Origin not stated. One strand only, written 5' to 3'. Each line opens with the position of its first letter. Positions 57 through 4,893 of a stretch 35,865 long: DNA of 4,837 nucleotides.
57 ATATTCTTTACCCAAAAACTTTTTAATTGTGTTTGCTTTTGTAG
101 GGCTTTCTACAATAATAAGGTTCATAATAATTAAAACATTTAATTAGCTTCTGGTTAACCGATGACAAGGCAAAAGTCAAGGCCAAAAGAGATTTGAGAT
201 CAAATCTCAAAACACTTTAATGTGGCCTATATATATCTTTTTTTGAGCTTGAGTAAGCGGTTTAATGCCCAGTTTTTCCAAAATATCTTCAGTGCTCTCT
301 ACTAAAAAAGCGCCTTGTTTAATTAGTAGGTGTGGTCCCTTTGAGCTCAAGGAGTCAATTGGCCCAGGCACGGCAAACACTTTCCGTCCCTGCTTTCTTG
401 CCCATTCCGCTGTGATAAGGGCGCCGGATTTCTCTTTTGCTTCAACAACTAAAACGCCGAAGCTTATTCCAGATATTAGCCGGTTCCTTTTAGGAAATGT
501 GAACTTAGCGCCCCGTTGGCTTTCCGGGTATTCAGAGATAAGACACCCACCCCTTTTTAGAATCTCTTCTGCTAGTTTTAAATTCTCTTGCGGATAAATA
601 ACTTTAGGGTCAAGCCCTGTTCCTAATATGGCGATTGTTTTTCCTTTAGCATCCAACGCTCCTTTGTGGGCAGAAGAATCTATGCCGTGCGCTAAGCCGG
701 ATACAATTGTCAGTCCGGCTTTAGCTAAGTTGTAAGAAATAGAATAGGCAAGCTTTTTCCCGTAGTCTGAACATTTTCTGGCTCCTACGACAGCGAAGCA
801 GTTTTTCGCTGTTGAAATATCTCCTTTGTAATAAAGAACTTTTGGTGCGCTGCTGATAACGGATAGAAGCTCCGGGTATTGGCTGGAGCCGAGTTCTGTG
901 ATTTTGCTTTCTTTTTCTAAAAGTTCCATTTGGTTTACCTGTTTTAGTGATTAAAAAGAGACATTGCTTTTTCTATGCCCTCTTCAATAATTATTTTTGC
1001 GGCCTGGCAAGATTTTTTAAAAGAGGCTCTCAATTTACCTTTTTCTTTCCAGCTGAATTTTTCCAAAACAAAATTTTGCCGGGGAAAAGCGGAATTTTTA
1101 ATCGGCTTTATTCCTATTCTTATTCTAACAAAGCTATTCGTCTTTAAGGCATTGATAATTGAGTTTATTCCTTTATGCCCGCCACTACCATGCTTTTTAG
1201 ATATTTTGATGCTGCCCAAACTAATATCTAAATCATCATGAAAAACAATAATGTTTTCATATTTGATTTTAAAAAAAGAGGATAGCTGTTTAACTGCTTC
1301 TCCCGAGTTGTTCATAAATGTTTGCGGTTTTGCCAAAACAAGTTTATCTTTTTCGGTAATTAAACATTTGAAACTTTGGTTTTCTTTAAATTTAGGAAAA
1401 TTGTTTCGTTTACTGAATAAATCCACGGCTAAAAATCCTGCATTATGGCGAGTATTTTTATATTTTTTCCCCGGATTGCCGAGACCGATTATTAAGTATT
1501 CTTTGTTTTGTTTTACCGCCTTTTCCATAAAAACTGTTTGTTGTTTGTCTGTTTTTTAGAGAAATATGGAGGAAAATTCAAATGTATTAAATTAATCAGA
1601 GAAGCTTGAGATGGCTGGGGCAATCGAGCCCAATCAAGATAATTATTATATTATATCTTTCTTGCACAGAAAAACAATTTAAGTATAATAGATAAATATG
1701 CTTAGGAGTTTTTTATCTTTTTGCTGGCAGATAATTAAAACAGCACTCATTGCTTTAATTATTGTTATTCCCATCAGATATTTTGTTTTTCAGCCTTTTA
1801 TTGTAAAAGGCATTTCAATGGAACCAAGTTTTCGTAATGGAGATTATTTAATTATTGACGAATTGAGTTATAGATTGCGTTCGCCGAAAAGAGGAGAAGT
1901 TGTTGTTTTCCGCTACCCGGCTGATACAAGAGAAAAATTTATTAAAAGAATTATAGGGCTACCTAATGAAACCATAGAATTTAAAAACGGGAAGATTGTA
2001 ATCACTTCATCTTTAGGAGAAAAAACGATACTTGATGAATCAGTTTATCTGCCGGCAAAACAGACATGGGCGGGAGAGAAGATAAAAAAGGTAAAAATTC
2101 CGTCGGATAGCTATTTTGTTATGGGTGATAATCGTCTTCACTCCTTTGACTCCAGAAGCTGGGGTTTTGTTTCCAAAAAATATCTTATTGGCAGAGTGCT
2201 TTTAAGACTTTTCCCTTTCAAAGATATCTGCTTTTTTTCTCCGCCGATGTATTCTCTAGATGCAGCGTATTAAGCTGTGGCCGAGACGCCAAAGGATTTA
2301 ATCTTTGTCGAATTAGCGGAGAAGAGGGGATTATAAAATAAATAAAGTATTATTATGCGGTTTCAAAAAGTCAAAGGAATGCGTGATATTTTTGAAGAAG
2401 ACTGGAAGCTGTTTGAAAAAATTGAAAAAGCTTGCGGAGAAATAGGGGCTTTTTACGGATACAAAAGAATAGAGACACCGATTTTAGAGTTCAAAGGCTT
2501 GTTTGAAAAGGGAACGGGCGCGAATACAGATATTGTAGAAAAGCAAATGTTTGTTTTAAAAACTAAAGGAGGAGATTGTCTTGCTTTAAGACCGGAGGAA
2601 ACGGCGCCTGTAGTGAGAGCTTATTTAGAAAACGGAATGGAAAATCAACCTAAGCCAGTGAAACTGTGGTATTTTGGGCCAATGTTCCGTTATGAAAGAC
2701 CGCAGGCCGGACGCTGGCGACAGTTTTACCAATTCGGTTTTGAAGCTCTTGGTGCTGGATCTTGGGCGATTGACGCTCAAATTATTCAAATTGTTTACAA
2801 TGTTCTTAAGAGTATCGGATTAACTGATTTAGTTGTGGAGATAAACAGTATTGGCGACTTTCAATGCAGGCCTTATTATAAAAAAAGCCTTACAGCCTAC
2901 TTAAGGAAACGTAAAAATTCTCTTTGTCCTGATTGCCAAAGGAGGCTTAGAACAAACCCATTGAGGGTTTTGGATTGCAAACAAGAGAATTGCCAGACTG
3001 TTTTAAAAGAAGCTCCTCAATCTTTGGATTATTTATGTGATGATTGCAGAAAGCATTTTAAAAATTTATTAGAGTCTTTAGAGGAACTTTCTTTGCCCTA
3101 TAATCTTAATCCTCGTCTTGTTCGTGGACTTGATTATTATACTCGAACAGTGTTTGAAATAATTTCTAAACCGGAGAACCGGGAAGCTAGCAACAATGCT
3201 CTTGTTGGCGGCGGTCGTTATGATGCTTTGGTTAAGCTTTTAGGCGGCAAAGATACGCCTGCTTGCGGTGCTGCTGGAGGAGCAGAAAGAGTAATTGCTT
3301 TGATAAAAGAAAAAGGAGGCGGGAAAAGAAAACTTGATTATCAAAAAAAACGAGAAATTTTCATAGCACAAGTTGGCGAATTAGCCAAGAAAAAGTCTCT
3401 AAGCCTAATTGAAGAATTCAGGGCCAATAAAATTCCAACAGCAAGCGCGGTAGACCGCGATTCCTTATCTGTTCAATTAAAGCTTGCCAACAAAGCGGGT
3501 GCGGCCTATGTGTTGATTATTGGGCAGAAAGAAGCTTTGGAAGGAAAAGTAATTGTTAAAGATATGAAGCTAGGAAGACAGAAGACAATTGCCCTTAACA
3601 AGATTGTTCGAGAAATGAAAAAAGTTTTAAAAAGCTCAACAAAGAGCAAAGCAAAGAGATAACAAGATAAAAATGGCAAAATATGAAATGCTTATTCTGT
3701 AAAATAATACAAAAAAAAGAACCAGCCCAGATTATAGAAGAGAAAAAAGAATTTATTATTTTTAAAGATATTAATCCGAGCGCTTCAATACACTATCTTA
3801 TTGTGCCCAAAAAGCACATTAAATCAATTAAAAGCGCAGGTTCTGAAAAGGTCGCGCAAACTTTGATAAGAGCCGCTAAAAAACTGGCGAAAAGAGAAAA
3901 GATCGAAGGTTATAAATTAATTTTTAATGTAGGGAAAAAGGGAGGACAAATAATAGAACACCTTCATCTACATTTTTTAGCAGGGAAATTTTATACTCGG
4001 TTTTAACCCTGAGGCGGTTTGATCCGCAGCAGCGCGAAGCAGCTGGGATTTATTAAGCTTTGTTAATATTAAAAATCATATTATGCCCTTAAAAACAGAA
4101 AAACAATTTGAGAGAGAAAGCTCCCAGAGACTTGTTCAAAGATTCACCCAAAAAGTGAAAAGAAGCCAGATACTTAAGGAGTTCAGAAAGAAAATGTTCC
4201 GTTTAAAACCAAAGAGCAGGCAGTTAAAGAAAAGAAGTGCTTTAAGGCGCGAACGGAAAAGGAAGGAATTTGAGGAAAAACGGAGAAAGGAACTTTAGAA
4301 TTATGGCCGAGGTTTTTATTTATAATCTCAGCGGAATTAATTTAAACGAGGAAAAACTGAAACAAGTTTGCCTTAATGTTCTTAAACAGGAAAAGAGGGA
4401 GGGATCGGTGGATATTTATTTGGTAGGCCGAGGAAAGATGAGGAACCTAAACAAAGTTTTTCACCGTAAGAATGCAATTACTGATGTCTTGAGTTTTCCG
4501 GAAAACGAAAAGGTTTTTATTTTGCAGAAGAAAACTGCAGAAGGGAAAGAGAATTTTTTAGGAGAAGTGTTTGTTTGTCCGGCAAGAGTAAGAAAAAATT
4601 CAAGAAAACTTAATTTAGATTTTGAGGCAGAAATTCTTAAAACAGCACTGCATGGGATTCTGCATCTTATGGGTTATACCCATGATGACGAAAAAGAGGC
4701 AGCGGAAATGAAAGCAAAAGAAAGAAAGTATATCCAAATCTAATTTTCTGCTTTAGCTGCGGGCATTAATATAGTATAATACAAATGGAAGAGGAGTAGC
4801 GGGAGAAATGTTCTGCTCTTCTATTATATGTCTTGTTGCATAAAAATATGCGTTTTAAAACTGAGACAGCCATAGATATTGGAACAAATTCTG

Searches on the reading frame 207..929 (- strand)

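Call 90: search_protein_families(library=pfam, proteins=[window:207-929:-], max_evalue=0.001)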
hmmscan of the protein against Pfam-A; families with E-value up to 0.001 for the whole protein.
window:207-929:- (240 aa): 2 families
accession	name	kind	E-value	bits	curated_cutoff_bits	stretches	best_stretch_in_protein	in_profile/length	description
PF02481.21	DNA_processg_A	-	1.4e-75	253.5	29.6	1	6-211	5-211/212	DNA recombination-mediator protein A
PF18306.6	LDcluster4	-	6.9e-06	26.2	26.3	1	46-102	5-62/151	SLOG cluster4 family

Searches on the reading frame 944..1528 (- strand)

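Call 90: search_protein_families(library=pfam, proteins=[window:944-1528:-], max_evalue=0.001)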
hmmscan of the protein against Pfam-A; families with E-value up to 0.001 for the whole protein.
window:944-1528:- (194 aa): 1 family
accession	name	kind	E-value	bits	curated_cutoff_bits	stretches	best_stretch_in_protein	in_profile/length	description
PF01195.25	Pept_tRNA_hydro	-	1.5e-59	201.3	27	1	12-193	1-183/183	Peptidyl-tRNA hydrolase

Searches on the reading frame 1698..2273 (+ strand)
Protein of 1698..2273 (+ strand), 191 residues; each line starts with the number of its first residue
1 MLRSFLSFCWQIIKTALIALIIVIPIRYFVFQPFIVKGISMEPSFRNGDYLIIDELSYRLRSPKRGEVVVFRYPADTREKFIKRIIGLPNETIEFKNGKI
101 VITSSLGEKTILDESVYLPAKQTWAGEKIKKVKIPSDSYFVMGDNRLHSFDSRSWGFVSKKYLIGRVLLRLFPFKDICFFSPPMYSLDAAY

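Call 90: search_protein_families(library=pfam, proteins=[window:1698-2273:+], max_evalue=0.001)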
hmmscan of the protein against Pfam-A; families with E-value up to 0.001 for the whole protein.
window:1698-2273:+ (191 aa): 2 families
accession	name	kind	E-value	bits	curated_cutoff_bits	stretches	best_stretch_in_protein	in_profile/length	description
PF10502.14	Peptidase_S26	-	9e-48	162.8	22.9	1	10-171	2-167/168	Signal peptidase, peptidase S26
PF00717.28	Peptidase_S24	-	1.6e-06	28.3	23.3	1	36-95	40-91/116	Peptidase S24-like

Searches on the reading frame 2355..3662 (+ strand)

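Call 10: search_protein_families(library=pfam, proteins=[window:2355-3662:+], max_evalue=0.00001)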
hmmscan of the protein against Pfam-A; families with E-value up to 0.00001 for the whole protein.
window:2355-3662:+ (435 aa): 3 families
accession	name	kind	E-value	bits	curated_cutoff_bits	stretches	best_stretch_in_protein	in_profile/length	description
PF13393.11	tRNA-synt_His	-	5e-44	151.2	25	1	8-307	1-302/308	Histidyl-tRNA synthetase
PF00587.30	tRNA-synt_2b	-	2.3e-14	54.3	29.3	1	68-272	3-123/179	tRNA synthetase class II core domain (G, H, P, S and T)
PF03129.25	HGTP_anticodon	-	1.2e-08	35.4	21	1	336-423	3-93/94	Anticodon binding domain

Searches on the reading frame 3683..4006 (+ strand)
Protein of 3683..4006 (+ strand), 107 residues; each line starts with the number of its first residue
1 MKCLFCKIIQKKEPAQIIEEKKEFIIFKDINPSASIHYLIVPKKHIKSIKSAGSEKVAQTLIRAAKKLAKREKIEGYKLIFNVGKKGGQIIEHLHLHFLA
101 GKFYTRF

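Call 90: search_protein_families(library=pfam, proteins=[window:3683-4006:+], max_evalue=0.001)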
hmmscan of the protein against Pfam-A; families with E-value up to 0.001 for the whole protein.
window:3683-4006:+ (107 aa): 2 families
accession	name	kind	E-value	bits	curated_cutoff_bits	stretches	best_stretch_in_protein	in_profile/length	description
PF11969.13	DcpS_C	-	8.1e-24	84.7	24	1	2-106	1-107/114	Scavenger mRNA decapping enzyme C-term binding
PF01230.28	HIT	-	1.4e-19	71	21.5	1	11-102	2-96/98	HIT domain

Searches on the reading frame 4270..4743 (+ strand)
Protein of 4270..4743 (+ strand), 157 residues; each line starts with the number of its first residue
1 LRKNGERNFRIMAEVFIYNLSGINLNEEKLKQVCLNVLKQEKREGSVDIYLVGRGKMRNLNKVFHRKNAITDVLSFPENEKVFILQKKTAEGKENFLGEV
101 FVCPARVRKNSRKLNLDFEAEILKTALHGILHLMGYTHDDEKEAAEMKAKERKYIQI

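Call 90: search_protein_families(library=pfam, proteins=[window:4270-4743:+], max_evalue=0.001)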
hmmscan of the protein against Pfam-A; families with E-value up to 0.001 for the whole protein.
window:4270-4743:+ (157 aa): 1 family
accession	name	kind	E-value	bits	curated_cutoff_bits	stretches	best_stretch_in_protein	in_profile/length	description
PF02130.23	YbeY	-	3.2e-28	98.6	25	1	27-155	8-126/129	Endoribonuclease YbeY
